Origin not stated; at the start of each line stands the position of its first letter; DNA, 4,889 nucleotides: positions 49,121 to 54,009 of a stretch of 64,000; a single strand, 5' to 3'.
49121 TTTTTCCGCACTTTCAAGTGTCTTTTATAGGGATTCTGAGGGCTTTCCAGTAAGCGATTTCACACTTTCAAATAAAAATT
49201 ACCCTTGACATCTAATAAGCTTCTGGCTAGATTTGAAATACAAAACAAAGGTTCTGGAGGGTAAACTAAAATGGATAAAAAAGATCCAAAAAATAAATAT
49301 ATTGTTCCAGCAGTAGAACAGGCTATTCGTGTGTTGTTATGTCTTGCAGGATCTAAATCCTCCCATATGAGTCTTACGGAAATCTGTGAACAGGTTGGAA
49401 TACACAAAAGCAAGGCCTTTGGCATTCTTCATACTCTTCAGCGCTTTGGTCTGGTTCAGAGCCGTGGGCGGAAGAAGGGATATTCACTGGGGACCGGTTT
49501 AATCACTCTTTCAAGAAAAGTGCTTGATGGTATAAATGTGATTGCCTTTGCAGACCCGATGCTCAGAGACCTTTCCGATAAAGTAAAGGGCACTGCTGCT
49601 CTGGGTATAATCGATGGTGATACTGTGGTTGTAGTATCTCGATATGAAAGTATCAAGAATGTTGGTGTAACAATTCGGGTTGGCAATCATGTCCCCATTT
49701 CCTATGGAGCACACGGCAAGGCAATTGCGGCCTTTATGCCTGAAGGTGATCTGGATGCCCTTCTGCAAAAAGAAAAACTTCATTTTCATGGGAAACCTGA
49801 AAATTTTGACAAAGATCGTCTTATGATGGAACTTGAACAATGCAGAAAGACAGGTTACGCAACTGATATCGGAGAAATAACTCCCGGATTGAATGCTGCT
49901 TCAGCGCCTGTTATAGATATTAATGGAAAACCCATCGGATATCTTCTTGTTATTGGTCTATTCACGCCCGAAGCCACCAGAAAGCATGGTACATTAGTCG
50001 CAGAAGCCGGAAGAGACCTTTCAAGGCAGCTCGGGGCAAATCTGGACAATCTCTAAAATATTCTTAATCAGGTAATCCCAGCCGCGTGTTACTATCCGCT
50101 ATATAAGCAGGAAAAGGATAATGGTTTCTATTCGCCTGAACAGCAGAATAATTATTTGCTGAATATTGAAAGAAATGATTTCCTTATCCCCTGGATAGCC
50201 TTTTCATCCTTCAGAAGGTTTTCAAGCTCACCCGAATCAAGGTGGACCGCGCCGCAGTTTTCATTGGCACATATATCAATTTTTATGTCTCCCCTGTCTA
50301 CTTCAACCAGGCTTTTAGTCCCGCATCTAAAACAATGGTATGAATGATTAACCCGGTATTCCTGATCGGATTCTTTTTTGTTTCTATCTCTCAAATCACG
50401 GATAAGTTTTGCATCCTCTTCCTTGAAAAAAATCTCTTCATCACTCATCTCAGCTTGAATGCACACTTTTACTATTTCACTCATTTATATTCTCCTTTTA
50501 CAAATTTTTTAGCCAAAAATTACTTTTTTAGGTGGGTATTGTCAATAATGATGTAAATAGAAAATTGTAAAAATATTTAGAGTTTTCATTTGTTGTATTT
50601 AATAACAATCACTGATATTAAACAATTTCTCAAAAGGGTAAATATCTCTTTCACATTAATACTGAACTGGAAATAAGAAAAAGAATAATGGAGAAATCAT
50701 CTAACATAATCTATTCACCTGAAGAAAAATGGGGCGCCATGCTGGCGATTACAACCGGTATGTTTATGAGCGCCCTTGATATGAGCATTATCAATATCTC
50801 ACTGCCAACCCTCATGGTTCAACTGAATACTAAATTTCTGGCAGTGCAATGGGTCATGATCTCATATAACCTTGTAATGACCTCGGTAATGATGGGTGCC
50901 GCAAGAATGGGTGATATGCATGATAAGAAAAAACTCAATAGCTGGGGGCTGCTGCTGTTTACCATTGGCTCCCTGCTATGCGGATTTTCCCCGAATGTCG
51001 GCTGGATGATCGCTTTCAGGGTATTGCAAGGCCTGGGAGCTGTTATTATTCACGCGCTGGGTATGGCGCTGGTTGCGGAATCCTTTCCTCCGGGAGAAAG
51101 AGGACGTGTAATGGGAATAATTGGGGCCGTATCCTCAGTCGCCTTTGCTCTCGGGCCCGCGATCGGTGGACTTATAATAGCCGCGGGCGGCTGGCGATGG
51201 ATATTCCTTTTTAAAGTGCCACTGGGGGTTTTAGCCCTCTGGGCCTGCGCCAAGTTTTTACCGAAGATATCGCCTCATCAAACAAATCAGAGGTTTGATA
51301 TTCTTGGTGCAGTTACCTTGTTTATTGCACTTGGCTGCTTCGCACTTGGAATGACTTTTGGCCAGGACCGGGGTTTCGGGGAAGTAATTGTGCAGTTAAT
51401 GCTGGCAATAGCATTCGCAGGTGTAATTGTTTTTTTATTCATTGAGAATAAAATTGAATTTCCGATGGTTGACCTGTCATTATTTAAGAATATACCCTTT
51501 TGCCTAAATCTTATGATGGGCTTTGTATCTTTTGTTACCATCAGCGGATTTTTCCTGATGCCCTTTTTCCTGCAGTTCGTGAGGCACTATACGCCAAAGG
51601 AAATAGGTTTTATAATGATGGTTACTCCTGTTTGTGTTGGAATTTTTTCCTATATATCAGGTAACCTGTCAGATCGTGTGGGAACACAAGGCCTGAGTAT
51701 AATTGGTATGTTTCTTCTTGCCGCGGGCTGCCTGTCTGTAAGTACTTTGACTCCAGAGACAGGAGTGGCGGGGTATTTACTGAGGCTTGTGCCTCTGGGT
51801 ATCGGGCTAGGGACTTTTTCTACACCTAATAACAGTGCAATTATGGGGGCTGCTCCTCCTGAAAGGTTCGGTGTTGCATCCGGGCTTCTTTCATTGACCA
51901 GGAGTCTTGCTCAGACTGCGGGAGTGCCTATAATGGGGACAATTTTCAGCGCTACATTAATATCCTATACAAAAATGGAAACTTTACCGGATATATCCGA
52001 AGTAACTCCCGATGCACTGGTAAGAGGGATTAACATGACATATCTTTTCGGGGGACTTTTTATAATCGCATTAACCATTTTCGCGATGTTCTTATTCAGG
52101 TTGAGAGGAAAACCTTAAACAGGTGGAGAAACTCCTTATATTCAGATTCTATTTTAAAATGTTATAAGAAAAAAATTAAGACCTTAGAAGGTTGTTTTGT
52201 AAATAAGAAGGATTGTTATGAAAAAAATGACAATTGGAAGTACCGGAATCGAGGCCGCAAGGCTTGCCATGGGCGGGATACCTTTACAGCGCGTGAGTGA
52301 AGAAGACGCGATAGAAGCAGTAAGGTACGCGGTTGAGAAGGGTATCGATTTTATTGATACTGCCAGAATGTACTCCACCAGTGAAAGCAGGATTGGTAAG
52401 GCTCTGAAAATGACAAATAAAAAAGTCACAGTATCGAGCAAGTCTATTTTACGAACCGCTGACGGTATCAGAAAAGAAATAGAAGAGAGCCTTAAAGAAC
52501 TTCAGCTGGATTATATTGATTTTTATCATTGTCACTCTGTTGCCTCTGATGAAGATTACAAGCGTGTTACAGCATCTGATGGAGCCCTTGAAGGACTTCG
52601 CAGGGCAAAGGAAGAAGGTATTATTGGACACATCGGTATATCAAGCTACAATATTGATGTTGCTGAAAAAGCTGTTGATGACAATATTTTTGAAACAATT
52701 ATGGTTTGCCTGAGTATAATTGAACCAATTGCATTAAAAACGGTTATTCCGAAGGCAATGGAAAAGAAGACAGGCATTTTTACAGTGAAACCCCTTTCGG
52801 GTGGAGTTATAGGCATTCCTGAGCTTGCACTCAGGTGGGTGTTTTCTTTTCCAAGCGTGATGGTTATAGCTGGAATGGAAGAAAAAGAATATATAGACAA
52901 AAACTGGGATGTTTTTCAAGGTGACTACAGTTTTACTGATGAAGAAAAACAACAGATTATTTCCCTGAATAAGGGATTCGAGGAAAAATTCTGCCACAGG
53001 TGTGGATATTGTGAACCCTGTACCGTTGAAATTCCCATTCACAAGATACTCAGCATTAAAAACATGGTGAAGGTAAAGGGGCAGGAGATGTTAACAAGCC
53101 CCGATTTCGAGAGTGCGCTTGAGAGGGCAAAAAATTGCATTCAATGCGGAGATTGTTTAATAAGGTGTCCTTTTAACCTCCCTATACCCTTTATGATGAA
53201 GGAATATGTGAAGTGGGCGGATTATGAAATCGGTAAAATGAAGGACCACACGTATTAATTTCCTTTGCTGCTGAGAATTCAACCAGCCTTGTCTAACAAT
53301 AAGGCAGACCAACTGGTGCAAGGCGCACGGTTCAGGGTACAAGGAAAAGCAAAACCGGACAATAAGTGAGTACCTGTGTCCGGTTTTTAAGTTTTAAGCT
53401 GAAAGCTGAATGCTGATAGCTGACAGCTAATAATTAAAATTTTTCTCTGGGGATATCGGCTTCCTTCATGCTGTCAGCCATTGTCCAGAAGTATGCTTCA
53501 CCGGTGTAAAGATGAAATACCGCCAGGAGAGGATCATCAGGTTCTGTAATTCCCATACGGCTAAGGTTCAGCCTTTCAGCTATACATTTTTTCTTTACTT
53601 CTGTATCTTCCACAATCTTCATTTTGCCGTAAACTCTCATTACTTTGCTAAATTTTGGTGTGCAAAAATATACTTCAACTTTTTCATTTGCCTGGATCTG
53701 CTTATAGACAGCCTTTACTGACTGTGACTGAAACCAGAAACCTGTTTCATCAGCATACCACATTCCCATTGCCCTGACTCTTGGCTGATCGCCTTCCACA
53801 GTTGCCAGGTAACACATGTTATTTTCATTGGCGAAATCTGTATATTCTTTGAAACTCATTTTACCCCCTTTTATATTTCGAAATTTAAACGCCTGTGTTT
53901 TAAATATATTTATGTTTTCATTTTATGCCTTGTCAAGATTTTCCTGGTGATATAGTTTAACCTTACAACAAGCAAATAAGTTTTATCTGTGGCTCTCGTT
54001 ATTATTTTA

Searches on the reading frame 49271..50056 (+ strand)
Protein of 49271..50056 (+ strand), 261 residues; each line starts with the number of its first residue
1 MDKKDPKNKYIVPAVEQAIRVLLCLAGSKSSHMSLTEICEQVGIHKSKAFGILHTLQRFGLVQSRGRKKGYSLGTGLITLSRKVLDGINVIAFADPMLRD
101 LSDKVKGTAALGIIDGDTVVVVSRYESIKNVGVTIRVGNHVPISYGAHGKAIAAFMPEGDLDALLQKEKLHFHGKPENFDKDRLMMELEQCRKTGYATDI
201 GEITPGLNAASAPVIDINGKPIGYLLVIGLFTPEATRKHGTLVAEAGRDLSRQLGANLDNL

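Call 35: search_protein_families(library=pfam, proteins=[window:49271-50056:+], max_evalue=0.00001)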
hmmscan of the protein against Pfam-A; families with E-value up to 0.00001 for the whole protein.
window:49271-50056:+ (261 aa): 3 families
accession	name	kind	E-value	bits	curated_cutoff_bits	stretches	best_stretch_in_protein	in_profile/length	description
PF01614.24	IclR_C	-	1e-27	97.2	24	1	83-236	2-154/174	Bacterial transcriptional regulator IclR C-terminal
PF09339.16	HTH_IclR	-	9.8e-11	41.7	22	1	14-64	1-50/52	IclR helix-turn-helix domain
PF02082.26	Rrf2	-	2.2e-06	28.3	30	1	15-74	5-66/132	Iron-dependent Transcriptional regulator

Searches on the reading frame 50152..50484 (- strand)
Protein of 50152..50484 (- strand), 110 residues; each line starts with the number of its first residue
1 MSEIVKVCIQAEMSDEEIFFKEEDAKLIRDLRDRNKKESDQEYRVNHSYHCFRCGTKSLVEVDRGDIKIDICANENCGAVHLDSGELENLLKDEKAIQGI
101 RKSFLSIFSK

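Call 78: search_protein_families(library=pfam, proteins=[window:50152-50484:-], max_evalue=0.1)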
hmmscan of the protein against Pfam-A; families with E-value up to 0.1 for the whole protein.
window:50152-50484:- (110 aa): 2 families
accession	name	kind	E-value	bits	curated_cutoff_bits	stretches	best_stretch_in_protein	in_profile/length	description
PF13453.11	Zn_ribbon_TFIIB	-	3.9e-08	33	22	1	50-92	1-40/41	Transcription factor zinc-finger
PF16278.11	zf-C2HE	-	0.038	14.8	30.1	1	29-56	21-45/63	C2HE / C2H2 / C2HC zinc-binding finger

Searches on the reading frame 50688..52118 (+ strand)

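Call 35: search_protein_families(library=pfam, proteins=[window:50688-52118:+], max_evalue=0.00001)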
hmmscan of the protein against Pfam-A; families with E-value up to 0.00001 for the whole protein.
window:50688-52118:+ (476 aa): 2 families
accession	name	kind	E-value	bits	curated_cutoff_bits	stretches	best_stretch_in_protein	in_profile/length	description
PF07690.21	MFS_1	-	2.3e-51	175.2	33.4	1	23-412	3-346/347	Major Facilitator Superfamily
PF12832.13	MFS_1_like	-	5.6e-06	26.1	25.2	0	82-175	278-373/373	MFS_1 like family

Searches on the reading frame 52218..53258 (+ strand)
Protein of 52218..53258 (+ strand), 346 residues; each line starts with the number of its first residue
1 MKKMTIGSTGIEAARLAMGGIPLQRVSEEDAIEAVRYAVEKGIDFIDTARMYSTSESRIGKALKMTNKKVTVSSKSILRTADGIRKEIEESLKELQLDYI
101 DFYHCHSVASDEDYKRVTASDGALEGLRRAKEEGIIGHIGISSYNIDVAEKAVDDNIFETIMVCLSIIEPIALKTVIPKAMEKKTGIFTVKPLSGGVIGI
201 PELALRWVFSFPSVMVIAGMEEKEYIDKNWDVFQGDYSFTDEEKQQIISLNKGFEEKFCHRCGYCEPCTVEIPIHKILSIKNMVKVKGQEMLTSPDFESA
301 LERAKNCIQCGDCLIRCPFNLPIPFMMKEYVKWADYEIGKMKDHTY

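Call 4: search_protein_families(library=ncbifam, proteins=[window:52218-53258:+], max_evalue=1)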
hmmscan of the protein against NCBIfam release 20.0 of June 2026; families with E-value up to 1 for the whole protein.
window:52218-53258:+ (346 aa): 29 families (the best 25 are shown)
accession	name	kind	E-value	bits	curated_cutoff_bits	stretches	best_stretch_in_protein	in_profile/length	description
NF008598.0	PRK11565.1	equivalog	4.5e-15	55.5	425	1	20-156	19-152/275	2,5-didehydrogluconate reductase DkgA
NF049922.1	MethglyxlRedYdjG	equivalog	1e-14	54.3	550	2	81-197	111-224/326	NADH-dependent methylglyoxal reductase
NF008377.0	PRK11172.1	equivalog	9e-13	48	327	1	20-155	7-142/267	2,5-didehydrogluconate reductase DkgB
NF007912.0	PRK10625.1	equivalog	9.2e-08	31.8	415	2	5-55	5-56/346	NADP(H)-dependent aldo-keto reductase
NF007695.0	PRK10376.1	subfamily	2.6e-07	30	280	1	24-145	35-168/290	oxidoreductase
TIGR01293.1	Kv_beta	subfamily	8.4e-05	21.8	365.4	1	4-105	4-121/319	voltage-dependent potassium channel subunit beta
NF040763.1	FeFe_hydrog_A6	exception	8.4e-05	21.1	765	1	255-319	143-202/571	NADH-dependent [FeFe] hydrogenase, group A6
TIGR01945.1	rnfC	subfamily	0.00011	20.8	245.95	1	286-337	343-394/435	RnfABCDGE type electron transport complex subunit C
TIGR02512.1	FeFe_hydrog_A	subfamily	0.00015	20.8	405.95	1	260-320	7-65/375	[FeFe] hydrogenase, group A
TIGR00314.1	cdhA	equivalog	0.00031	18.7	781.3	1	281-330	375-424/784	CO dehydrogenase/acetyl-CoA synthase complex subunit alpha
NF011432.0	PRK14863.1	equivalog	0.0017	17.9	244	1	22-147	25-147/292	bifunctional regulator KidO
TIGR04105.1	FeFe_hydrog_B1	subfamily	0.0033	16.2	450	1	255-320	140-203/462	monomeric [FeFe] hydrogenase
NF007388.0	PRK09912.1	subfamily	0.0034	16.3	448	1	88-154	120-180/346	L-glyceraldehyde 3-phosphate reductase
NF040762.1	Hydr_FeFe_Clost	exception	0.012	14.3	900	1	257-319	144-201/572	ferredoxin hydrogenase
TIGR00384.1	dhsB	subfamily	0.024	14.1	88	1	281-319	116-154/222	succinate dehydrogenase and fumarate reductase iron-sulfur protein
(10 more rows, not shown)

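Call 35: search_protein_families(library=pfam, proteins=[window:52218-53258:+], max_evalue=0.00001)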
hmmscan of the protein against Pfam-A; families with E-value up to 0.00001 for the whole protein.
window:52218-53258:+ (346 aa): 2 families
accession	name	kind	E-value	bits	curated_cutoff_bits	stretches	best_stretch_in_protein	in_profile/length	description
PF00248.27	Aldo_ket_red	-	7.6e-33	114.3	24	1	19-197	5-196/291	Aldo/keto reductase family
PF13187.11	Fer4_9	-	3.7e-06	27.3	27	1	259-318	2-48/52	4Fe-4S dicluster domain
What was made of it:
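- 52218..53258 (+): Aldo/keto reductase fused to a 4Fe-4S dicluster domain; possible pathway partner. Call 35.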

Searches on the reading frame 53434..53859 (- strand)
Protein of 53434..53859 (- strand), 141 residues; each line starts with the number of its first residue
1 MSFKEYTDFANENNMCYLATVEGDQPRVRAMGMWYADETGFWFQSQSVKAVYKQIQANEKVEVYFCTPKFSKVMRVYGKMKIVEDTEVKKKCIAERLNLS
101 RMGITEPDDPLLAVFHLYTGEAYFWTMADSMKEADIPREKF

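Call 3: search_protein_families(library=pfam, proteins=[window:53434-53859:-], max_evalue=1)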
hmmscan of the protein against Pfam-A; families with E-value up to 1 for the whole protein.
window:53434-53859:- (141 aa): 5 families
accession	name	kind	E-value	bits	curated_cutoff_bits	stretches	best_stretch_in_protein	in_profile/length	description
PF01243.27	PNPOx_N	-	5.3e-15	56.3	28.1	1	4-125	3-119/120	Pyridoxamine 5'-phosphate oxidase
PF16242.11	Pyrid_ox_like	-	2.6e-10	40.4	28.8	1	5-129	5-129/149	Pyridoxamine 5'-phosphate oxidase like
PF12900.13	Pyridox_ox_2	-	0.0026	18.2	27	1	4-91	3-98/140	Pyridoxamine 5'-phosphate oxidase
PF12766.13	Pyridox_oxase_2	-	0.0035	18.3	26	1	11-83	19-99/100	Pyridoxamine 5'-phosphate oxidase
PF23466.1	WWE_4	-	0.11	13.1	24.5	1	51-73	10-32/55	WWE domain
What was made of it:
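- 53434..53859 (-): PNPOx-like split-barrel flavoprotein, divergent from dctP. PF01243 E 5e-15 (call 3).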
